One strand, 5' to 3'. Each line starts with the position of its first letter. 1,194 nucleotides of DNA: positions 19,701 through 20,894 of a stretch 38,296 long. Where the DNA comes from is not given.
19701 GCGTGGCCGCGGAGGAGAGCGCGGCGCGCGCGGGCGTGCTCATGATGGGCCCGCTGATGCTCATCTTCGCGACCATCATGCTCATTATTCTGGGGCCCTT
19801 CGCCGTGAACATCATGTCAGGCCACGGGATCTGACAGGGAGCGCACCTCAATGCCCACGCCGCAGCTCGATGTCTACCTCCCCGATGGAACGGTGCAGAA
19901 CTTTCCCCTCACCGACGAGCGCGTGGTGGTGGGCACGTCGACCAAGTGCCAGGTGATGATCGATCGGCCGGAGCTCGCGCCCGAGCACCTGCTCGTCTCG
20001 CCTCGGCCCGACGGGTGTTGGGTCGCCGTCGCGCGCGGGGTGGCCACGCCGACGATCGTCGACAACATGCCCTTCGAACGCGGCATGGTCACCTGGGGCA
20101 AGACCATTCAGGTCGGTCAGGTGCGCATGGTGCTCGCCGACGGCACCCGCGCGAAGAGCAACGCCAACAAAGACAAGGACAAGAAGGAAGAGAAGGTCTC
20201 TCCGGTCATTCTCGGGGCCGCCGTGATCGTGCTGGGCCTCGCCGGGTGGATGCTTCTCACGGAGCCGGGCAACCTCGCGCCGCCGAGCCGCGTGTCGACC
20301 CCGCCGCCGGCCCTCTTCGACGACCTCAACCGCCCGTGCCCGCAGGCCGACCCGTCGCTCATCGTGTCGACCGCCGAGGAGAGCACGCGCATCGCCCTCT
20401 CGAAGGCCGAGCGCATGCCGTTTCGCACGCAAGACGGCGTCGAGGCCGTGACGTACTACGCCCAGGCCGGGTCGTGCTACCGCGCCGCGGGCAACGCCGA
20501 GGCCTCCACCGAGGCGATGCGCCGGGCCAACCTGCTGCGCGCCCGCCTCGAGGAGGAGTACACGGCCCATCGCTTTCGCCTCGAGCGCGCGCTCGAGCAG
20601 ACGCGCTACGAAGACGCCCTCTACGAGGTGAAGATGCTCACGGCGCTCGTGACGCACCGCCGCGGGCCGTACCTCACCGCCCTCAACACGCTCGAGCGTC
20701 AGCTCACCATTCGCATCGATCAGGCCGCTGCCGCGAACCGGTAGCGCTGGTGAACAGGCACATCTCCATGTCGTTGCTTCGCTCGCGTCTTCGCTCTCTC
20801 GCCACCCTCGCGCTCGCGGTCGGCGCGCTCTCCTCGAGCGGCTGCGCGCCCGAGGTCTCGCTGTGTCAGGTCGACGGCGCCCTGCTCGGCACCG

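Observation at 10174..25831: Consolidated 18-gene Tad/Flp-like machine with Kil-like, FHA-rich, CpaE-less architecture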

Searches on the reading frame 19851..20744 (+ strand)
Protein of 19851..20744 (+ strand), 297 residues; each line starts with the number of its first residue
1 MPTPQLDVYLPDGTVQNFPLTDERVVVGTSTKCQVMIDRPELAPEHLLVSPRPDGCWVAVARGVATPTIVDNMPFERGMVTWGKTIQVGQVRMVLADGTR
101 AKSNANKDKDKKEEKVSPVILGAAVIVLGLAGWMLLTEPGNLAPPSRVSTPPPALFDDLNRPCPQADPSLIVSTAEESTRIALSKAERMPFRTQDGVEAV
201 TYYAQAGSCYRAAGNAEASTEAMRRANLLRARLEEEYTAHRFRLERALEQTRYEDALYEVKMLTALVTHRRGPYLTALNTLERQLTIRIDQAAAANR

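Call 8: search_protein_families(library=pfam, max_evalue=0.01, proteins=[window:19851-20744:+])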
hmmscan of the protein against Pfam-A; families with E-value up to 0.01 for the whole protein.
window:19851-20744:+ (297 aa): 1 family
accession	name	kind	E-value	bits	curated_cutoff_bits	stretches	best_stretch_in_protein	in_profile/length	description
PF16697.10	Yop-YscD_cpl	-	3.9e-06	27.5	33.2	1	16-97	10-92/94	Inner membrane component of T3SS, cytoplasmic domain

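Call 61: search_protein_families(library=ncbifam, max_evalue=0.01, proteins=[window:19851-20744:+])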
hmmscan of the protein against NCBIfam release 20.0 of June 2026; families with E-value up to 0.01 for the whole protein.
window:19851-20744:+ (297 aa): 0 families

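Call 88: predict_structure(protein=window:19851-20744:+)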
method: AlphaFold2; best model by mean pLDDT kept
length: 297 residues; sequences in the alignment: 1
mean_pLDDT: 58.5   pTM: 0.45
mean pLDDT of the five models: 58.5, 57.6, 55.2, 54.7, 53.6
residues with pLDDT >= 90: 25; 70-90: 74; 50-70: 59; < 50: 139
segments of 3 or more residues with pLDDT < 50: 1-11, 13-15, 22-108, 111-117, 131-151, 170-172
pLDDT, mean of each block of 10 residues (from residue 1): 47 50 41 41 44 43 31 29 29 28 40 46 51 46 46 57 59 54 56 69 82 85 85 86 91 93 80 79 91 82
secondary structure, 60 per line:
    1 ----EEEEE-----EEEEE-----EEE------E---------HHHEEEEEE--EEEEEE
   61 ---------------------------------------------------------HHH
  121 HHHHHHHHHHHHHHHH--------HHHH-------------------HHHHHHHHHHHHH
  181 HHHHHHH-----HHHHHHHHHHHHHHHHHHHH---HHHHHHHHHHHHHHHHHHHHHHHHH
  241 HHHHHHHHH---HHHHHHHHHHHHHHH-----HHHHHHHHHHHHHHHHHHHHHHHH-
elements in order: E5-9 E15-19 E25-27 E47-52 E55-60 H118-136 H145-148 H168-187 H193-212 H216-249 H253-267 H273-296

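Call 91: fold_search(model_id=the predicted structure, library=pdb)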
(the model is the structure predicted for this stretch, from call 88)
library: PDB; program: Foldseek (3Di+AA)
matches with E <= 10: 606; with E <= 0.001: 0
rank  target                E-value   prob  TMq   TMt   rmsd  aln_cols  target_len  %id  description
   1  6xr2_B                8.8e-02  0.66  0.16  0.25  10.0       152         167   20  Computationally designed right-handed alpha/alpha homotrimeric toroid with 3 repeats per subunit (released 2021-07-14)
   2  8e0n_D                1.7e-01  0.69  0.19  0.27  15.6       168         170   18  Homotrimeric variant of tcTRP9, BGL18 (released 2023-04-12)
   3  8e0n_C                2.2e-01  0.57  0.19  0.28  17.1       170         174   19  Homotrimeric variant of tcTRP9, BGL18 (released 2023-04-12)
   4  8e0n_E                3.2e-01  0.44  0.18  0.27  16.9       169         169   19  Homotrimeric variant of tcTRP9, BGL18 (released 2023-04-12)
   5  1ihg                  3.3e-01  0.66  0.19  0.15  14.3       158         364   13  Bovine Cyclophilin 40, monoclinic form (released 2001-05-16)
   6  6xr2_C                3.3e-01  0.41  0.18  0.26  16.3       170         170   17  Computationally designed right-handed alpha/alpha homotrimeric toroid with 3 repeats per subunit (released 2021-07-14)
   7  6xr2_A                3.9e-01  0.25  0.16  0.23  20.2       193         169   16  Computationally designed right-handed alpha/alpha homotrimeric toroid with 3 repeats per subunit (released 2021-07-14)
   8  1elr_A                4.1e-01  0.33  0.14  0.28  14.2       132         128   16  Crystal structure of the TPR2A domain of HOP in complex with the HSP90 peptide MEEVD (released 2000-04-26)
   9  8ehz_B                4.6e-01  0.54  0.17  0.35  14.4       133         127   16  Crystal structure of the STUB1 TPR domain in complex with H317, a Helicon Polypeptide (released 2023-10-25)
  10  6hpg_A                4.6e-01  0.47  0.16  0.36  13.6       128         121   14  Arabidopsis OM64 TPR domain (released 2018-10-03)
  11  8e0o_C                5.1e-01  0.28  0.15  0.25  15.9       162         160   16  Heterotrimeric variant of tcTRP9, hetBGL03-15-18 (released 2023-04-12)
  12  8e0n_F                5.4e-01  0.41  0.19  0.28  16.1       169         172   18  Homotrimeric variant of tcTRP9, BGL18 (released 2023-04-12)
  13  6xr2_F                5.4e-01  0.20  0.15  0.23  23.1       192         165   17  Computationally designed right-handed alpha/alpha homotrimeric toroid with 3 repeats per subunit (released 2021-07-14)
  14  9y6s_6y               5.7e-01  0.75  0.19  0.15  15.6       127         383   14  96-nm repeat of the Leishmania tarentolae doublet microtubule (released 2025-12-17)
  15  3fp4_A                6.0e-01  0.21  0.12  0.08  14.7       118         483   17  Crystal structure of Tom71 complexed with Ssa1 C-terminal fragment (released 2009-07-28)
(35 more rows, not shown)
